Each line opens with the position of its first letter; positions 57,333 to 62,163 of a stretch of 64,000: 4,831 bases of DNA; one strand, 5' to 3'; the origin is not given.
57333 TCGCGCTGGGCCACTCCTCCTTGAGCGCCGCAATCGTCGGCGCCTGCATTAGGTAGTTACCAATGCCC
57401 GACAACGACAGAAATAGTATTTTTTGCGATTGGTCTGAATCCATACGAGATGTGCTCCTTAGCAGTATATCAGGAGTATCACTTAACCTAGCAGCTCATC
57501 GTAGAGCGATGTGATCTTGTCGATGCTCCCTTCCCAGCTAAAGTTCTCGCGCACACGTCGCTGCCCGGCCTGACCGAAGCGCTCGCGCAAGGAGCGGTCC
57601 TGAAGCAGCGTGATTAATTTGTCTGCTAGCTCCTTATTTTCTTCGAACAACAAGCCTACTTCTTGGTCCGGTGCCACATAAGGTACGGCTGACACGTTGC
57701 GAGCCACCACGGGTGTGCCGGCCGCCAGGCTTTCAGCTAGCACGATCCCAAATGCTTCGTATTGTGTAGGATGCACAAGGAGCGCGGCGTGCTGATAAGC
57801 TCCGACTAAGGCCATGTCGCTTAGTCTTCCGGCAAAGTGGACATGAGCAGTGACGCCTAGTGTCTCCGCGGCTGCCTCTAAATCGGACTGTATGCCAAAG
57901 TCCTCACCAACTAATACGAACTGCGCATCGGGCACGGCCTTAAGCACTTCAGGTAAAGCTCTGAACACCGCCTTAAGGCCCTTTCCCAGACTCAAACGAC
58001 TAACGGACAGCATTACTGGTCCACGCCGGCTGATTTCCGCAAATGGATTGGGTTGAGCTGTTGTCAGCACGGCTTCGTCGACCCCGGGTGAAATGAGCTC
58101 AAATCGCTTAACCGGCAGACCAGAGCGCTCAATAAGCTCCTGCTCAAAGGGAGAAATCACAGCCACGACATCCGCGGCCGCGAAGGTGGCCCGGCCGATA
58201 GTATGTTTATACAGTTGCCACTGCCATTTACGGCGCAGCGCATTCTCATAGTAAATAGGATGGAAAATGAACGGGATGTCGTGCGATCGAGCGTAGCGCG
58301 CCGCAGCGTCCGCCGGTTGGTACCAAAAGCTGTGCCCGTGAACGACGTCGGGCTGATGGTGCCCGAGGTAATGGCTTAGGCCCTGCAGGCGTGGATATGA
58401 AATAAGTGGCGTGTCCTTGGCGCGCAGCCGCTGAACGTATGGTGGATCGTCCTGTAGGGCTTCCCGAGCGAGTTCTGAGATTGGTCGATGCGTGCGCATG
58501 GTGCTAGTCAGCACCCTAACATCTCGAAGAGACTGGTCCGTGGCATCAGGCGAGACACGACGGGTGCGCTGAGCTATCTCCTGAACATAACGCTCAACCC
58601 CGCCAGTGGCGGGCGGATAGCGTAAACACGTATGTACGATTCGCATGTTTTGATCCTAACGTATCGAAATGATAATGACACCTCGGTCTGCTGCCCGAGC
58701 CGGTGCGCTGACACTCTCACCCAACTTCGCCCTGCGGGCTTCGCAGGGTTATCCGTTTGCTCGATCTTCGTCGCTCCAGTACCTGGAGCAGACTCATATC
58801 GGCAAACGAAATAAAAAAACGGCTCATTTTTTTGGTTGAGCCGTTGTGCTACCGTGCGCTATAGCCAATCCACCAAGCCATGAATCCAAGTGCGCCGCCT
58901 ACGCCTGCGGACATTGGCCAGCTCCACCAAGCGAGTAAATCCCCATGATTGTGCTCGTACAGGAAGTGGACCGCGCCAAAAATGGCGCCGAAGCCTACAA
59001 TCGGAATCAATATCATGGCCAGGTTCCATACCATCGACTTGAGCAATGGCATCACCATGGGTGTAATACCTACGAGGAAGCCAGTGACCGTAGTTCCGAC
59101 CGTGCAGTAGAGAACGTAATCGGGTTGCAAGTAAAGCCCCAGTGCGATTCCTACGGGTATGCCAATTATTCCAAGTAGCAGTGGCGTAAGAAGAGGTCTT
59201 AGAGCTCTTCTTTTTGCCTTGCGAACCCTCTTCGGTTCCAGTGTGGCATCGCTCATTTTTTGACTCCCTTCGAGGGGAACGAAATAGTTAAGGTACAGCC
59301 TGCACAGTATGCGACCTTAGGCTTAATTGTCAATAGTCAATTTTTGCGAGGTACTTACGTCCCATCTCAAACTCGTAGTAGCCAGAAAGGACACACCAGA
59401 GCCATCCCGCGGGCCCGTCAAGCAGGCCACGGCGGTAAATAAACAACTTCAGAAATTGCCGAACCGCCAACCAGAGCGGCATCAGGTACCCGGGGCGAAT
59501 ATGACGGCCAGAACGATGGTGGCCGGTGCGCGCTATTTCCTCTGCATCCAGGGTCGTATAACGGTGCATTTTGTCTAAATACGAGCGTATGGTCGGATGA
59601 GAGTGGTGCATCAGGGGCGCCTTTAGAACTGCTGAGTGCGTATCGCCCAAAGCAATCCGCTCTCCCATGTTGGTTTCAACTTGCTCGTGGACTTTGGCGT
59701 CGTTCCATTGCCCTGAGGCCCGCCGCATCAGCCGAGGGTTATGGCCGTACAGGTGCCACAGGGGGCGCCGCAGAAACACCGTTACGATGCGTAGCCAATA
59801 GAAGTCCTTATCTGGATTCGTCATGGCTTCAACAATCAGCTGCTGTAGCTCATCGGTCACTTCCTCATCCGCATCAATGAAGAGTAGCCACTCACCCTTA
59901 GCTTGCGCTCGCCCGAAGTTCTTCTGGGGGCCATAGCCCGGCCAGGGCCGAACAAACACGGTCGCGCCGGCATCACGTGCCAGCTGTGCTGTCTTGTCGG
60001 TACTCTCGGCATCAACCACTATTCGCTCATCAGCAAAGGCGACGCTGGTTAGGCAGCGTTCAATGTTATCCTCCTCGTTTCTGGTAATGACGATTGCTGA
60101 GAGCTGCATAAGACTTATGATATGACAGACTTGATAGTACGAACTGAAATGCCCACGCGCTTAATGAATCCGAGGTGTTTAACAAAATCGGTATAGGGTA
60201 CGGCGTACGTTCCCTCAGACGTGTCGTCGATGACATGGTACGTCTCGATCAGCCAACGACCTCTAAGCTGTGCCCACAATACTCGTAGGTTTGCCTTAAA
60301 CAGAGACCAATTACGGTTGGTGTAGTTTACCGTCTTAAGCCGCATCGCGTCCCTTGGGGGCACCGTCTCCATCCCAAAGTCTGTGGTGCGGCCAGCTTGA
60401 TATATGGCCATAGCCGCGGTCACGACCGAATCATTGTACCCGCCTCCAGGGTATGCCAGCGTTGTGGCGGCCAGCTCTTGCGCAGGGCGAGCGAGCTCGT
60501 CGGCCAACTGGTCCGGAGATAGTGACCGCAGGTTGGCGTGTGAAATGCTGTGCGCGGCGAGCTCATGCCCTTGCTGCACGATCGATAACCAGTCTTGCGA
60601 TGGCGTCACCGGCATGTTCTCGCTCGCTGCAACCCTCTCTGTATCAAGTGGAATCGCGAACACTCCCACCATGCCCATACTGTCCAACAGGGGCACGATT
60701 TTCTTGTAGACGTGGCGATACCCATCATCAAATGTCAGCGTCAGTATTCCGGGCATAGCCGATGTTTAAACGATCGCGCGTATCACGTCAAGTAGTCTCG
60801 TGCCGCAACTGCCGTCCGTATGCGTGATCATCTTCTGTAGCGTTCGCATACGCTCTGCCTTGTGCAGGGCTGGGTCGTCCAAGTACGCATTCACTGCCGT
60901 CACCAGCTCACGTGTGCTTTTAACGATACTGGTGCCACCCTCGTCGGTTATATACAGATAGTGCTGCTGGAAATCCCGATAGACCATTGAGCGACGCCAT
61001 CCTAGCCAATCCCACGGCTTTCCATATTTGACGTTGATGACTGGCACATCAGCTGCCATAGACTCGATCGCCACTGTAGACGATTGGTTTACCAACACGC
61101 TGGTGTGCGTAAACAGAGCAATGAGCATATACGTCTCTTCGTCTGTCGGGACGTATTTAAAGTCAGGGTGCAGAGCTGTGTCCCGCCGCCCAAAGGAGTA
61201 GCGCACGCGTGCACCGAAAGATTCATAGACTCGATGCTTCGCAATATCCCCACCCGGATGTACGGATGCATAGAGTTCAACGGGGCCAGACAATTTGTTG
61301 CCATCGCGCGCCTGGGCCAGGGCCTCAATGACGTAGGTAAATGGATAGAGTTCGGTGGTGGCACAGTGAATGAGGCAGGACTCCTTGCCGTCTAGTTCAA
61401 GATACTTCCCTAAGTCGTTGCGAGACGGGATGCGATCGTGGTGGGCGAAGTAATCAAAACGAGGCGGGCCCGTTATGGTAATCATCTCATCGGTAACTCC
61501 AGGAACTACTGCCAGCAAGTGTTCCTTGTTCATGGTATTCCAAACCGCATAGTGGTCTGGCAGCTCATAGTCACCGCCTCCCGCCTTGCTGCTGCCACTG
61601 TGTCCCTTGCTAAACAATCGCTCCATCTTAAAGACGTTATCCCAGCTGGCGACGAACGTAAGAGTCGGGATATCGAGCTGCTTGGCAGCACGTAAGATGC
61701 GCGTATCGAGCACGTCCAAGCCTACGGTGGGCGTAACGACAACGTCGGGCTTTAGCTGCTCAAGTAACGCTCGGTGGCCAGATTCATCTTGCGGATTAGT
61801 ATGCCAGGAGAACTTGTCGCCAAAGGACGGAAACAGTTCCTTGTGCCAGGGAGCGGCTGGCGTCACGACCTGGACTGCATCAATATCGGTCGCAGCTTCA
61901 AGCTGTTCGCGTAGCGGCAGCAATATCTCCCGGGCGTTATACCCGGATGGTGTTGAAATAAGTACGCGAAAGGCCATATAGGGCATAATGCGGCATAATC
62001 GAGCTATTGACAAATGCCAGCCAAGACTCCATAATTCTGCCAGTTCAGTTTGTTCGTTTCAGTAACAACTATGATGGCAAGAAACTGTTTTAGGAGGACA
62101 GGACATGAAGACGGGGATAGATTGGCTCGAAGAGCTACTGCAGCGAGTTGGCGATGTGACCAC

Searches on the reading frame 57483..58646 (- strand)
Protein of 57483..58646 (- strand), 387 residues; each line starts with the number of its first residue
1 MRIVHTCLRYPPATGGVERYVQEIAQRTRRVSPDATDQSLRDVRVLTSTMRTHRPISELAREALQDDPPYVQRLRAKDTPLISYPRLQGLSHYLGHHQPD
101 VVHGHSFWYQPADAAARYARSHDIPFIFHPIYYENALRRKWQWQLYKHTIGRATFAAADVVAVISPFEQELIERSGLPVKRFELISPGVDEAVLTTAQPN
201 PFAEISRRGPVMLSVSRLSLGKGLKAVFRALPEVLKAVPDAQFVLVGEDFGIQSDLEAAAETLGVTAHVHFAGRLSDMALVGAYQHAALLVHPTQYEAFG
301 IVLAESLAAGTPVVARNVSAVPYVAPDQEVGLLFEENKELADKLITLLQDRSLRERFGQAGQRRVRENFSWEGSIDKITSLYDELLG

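Call 40: search_protein_families(library=pfam, proteins=[window:57483-58646:-], max_evalue=0.00001)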
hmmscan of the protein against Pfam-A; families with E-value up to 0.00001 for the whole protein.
window:57483-58646:- (387 aa): 6 families
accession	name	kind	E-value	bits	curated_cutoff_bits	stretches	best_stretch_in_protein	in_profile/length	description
PF00534.26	Glycos_transf_1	-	4e-34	118.1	26.4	1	208-363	14-171/172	Glycosyl transferases group 1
PF13692.12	Glyco_trans_1_4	-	1.1e-26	94.2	27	1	210-350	2-142/142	Glycosyl transferases group 1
PF13579.12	Glyco_trans_4_4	-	1.2e-15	58.6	29.7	1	15-188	1-158/158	Glycosyl transferase 4-like domain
PF13439.12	Glyco_transf_4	-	2.3e-14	54.2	28.5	1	15-191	2-168/170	Glycosyltransferase Family 4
PF13524.12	Glyco_trans_1_2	-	1.8e-11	44.6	25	1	233-378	7-142/144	Glycosyl transferase-like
PF20706.3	GT4-conflict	-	1.9e-09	37.5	26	1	96-319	79-314/385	Family 4 Glycosyltransferase in conflict systems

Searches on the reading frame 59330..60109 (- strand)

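Call 40: search_protein_families(library=pfam, proteins=[window:59330-60109:-], max_evalue=0.00001)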
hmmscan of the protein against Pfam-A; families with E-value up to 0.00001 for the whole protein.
window:59330-60109:- (259 aa): 1 family
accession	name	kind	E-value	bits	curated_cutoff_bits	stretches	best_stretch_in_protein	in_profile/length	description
PF00535.33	Glycos_transf_2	-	2.5e-23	83.3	23.3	1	4-148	1-157/168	Glycosyl transferase family 2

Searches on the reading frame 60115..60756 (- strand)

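Call 40: search_protein_families(library=pfam, proteins=[window:60115-60756:-], max_evalue=0.00001)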
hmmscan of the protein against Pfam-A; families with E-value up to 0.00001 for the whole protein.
window:60115-60756:- (213 aa): 1 family
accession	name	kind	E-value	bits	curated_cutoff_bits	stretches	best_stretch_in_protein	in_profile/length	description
PF01522.26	Polysacc_deac_1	-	5.9e-16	59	23.1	1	5-115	9-116/124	Polysaccharide deacetylase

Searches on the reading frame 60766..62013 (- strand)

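Call 40: search_protein_families(library=pfam, proteins=[window:60766-62013:-], max_evalue=0.00001)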
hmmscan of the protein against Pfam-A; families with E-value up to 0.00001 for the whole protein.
window:60766-62013:- (415 aa): 0 families

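Call 78: search_protein_families(library=pfam, proteins=[window:60766-62013:-], max_evalue=0.01)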
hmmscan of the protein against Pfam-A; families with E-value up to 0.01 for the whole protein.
window:60766-62013:- (415 aa): 2 families
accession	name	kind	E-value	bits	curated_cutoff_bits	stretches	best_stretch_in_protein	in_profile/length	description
PF20471.4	DUF6716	-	0.0067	15.9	27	0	300-327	255-282/342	Putative glycosyltransferase (DUF6716)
PF04464.20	Glyphos_transf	-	0.0078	15.6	22.1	0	299-411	263-365/367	CDP-Glycerol:Poly(glycerophosphate) glycerophosphotransferase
